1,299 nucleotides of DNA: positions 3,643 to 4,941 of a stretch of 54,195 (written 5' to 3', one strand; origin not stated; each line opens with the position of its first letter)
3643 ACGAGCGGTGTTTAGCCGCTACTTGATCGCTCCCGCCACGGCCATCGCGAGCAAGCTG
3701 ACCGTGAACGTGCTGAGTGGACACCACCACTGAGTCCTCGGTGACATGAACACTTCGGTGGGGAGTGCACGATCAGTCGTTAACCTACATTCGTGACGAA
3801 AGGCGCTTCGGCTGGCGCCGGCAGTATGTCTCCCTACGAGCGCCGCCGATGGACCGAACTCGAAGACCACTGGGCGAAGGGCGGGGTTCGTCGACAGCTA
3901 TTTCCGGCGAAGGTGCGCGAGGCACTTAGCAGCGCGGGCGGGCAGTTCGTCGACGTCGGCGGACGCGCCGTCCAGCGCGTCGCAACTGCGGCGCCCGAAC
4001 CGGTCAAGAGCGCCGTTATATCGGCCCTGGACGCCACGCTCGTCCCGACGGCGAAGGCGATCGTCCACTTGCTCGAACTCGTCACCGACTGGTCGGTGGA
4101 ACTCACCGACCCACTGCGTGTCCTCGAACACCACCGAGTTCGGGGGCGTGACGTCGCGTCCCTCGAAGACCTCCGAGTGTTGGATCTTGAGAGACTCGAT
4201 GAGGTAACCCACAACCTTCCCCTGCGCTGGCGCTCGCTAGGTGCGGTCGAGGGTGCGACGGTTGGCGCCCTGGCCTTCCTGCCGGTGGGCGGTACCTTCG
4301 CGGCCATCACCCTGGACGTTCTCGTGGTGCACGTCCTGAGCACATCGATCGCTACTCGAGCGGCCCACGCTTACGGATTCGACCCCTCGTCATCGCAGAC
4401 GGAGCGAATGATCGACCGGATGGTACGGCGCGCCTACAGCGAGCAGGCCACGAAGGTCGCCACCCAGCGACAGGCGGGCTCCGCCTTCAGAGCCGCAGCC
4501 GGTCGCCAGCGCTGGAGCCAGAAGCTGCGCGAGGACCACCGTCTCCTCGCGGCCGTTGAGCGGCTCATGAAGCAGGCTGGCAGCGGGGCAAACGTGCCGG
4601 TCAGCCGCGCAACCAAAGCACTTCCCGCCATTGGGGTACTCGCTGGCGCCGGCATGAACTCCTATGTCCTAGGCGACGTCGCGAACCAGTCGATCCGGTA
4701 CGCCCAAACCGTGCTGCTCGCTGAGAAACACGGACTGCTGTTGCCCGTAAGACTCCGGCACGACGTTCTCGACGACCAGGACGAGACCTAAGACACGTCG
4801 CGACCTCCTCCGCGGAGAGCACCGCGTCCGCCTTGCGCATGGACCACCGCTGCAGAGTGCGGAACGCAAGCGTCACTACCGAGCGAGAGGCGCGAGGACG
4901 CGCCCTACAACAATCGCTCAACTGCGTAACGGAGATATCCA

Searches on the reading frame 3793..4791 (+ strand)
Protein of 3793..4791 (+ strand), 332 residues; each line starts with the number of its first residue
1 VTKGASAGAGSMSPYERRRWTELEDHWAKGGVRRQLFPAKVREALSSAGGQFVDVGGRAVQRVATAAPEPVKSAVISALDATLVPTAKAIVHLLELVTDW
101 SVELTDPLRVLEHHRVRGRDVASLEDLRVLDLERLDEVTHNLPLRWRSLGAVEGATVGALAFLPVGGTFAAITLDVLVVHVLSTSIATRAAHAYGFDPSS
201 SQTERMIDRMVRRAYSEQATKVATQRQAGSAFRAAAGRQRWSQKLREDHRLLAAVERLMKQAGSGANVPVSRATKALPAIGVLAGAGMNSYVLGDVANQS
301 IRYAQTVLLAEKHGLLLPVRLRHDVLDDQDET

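Call 71: search_protein_families(library=pfam, proteins=[window:3793-4791:+], max_evalue=0.001)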
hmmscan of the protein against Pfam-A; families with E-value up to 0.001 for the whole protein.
window:3793-4791:+ (332 aa): 1 family
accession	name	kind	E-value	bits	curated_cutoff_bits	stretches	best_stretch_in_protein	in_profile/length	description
PF12787.12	EcsC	-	1.9e-10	41.3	30.4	1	57-303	26-234/240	EcsC protein family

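Call 74: search_protein_families(library=ncbifam, proteins=[window:3793-4791:+], max_evalue=0.01)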
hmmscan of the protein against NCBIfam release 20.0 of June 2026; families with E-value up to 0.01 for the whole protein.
window:3793-4791:+ (332 aa): 0 families
